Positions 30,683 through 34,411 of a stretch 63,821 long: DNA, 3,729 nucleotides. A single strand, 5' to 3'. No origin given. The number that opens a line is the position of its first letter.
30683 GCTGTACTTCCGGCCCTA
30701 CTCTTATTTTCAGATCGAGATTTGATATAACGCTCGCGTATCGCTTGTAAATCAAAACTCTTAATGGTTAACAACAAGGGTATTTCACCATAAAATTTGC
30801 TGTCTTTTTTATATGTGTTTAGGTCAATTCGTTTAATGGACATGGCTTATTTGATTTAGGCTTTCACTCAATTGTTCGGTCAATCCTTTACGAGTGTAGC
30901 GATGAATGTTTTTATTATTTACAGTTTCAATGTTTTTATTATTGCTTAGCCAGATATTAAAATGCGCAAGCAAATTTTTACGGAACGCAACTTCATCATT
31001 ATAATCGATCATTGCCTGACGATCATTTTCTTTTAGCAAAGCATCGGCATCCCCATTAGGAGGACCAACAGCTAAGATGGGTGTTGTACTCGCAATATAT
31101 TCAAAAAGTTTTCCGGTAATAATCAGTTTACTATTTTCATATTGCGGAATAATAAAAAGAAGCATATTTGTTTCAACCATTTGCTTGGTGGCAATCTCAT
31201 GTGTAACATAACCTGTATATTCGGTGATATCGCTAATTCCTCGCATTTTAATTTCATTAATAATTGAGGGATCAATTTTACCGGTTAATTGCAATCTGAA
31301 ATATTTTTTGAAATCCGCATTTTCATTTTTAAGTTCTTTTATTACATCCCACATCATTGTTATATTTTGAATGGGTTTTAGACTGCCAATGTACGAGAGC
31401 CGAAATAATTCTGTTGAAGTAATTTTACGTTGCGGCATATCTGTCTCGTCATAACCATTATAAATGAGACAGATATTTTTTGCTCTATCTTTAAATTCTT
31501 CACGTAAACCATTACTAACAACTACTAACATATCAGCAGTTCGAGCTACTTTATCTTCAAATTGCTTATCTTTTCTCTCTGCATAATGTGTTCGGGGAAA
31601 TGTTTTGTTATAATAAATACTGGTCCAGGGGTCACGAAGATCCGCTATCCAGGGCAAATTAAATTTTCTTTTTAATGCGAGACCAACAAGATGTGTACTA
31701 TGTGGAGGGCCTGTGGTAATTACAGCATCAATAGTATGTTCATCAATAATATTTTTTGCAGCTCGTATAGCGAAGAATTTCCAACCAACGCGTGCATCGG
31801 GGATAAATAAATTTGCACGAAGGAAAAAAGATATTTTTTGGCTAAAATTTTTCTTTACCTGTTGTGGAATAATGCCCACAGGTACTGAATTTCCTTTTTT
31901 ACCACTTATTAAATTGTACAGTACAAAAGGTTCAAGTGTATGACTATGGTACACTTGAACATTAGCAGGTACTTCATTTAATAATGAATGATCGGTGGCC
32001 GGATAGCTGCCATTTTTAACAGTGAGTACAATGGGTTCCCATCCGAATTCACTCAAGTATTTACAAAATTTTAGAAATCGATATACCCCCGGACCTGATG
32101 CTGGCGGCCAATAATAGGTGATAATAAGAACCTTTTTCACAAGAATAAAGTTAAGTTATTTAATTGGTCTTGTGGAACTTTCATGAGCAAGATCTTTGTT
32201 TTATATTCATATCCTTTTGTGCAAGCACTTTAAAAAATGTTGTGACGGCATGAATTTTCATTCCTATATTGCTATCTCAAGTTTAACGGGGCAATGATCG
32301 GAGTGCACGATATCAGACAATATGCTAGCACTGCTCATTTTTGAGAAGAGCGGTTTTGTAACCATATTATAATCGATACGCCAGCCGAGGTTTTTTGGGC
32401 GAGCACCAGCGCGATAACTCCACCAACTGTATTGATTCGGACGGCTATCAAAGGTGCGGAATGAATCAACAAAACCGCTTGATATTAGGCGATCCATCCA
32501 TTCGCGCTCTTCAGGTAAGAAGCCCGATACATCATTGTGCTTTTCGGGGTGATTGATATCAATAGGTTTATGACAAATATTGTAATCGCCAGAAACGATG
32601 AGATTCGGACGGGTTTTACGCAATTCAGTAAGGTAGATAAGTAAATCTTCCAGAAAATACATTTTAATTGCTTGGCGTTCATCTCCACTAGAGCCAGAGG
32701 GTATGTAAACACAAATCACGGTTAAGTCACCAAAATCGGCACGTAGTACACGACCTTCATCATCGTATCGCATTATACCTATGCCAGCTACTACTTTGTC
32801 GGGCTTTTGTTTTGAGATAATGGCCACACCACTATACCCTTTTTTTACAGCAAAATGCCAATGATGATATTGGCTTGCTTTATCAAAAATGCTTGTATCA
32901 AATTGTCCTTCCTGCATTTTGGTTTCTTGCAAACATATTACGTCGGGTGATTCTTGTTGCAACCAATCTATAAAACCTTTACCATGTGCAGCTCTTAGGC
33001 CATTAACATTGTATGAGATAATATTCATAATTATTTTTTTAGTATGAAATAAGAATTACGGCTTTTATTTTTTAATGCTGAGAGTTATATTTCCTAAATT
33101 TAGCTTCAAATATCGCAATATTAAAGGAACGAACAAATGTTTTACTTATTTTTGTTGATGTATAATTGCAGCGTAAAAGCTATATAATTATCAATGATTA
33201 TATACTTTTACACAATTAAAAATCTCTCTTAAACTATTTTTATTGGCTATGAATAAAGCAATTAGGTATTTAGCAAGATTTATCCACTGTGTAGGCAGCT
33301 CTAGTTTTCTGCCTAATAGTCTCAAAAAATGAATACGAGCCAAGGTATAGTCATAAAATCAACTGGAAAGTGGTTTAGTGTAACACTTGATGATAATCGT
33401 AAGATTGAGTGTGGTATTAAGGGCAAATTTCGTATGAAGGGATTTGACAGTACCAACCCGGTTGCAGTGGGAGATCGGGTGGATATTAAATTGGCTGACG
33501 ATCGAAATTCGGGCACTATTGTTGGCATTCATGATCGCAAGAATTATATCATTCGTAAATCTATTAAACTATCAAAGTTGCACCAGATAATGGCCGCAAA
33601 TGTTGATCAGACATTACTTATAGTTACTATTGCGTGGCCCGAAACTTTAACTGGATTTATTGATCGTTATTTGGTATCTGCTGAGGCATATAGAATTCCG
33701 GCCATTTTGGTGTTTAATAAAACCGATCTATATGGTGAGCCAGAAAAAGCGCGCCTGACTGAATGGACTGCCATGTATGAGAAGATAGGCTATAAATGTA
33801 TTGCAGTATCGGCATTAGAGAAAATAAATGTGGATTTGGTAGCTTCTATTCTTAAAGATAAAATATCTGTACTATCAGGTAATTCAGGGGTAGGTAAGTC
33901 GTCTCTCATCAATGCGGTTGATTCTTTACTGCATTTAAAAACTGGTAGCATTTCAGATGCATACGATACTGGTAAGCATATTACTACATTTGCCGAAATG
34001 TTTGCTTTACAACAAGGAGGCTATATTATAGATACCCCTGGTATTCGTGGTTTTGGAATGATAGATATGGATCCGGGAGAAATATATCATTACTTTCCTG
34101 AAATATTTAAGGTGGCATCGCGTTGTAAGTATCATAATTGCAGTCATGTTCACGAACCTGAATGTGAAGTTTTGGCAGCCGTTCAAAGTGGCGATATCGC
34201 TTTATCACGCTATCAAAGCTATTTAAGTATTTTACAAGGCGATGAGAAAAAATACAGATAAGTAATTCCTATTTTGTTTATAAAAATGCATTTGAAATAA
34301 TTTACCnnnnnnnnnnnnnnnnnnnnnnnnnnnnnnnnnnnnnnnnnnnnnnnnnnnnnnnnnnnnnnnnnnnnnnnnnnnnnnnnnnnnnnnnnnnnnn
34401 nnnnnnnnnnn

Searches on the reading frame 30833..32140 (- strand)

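Call 44: search_protein_families(library=pfam, proteins=[window:30833-32140:-], max_evalue=0.001)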
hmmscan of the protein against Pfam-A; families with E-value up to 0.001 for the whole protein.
window:30833-32140:- (435 aa): 2 families
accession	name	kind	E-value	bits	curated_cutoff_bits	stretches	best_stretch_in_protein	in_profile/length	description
PF13439.12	Glyco_transf_4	-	1.2e-10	42.1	28.5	1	110-232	46-168/170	Glycosyltransferase Family 4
PF13579.12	Glyco_trans_4_4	-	9.8e-06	26.4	29.7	1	125-228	60-157/158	Glycosyl transferase 4-like domain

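Call 90: search_protein_families(library=ncbifam, proteins=[window:30833-32140:-], max_evalue=0.01)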
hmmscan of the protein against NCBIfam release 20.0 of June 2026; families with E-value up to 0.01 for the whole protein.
window:30833-32140:- (435 aa): 1 family
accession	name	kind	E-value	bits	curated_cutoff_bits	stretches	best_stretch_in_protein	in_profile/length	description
TIGR04063.1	stp3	hypoth_equivalog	1e-05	24.6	442.05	1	140-333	95-299/397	TIGR04063 family PEP-CTERM/XrtA system glycosyltransferase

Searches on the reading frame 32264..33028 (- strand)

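Call 44: search_protein_families(library=pfam, proteins=[window:32264-33028:-], max_evalue=0.001)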
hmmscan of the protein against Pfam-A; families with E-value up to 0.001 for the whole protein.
window:32264-33028:- (254 aa): 1 family
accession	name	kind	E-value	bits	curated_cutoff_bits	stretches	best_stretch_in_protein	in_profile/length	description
PF03372.29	Exo_endo_phos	-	1.6e-27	97.1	24.5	1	4-227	1-206/225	Endonuclease/Exonuclease/phosphatase family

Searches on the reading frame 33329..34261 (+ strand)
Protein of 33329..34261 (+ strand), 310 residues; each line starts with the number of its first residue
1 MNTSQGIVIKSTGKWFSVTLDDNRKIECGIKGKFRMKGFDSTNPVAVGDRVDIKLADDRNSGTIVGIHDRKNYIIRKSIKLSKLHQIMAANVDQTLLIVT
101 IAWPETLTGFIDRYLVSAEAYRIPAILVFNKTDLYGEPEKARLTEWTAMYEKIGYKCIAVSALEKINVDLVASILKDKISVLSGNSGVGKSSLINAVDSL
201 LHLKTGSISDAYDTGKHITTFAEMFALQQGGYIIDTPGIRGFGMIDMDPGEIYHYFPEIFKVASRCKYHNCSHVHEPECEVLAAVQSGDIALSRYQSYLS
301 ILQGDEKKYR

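Call 44: search_protein_families(library=pfam, proteins=[window:33329-34261:+], max_evalue=0.001)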
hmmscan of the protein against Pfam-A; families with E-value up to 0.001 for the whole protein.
window:33329-34261:+ (310 aa): 4 families
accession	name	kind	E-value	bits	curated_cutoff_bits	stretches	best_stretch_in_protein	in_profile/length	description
PF03193.22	RsgA_GTPase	-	8.5e-53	179.2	30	1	67-244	1-173/174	RsgA GTPase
PF16745.11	RsgA_N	-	3.7e-12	46.2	27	1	5-64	1-54/54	RsgA N-terminal domain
PF01926.29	MMR_HSR1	-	7.9e-05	23.2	21.9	1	181-240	3-58/113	50S ribosome-binding GTPase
PF00071.28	Ras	-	0.00044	20.3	21.6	0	120-172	102-153/162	Ras family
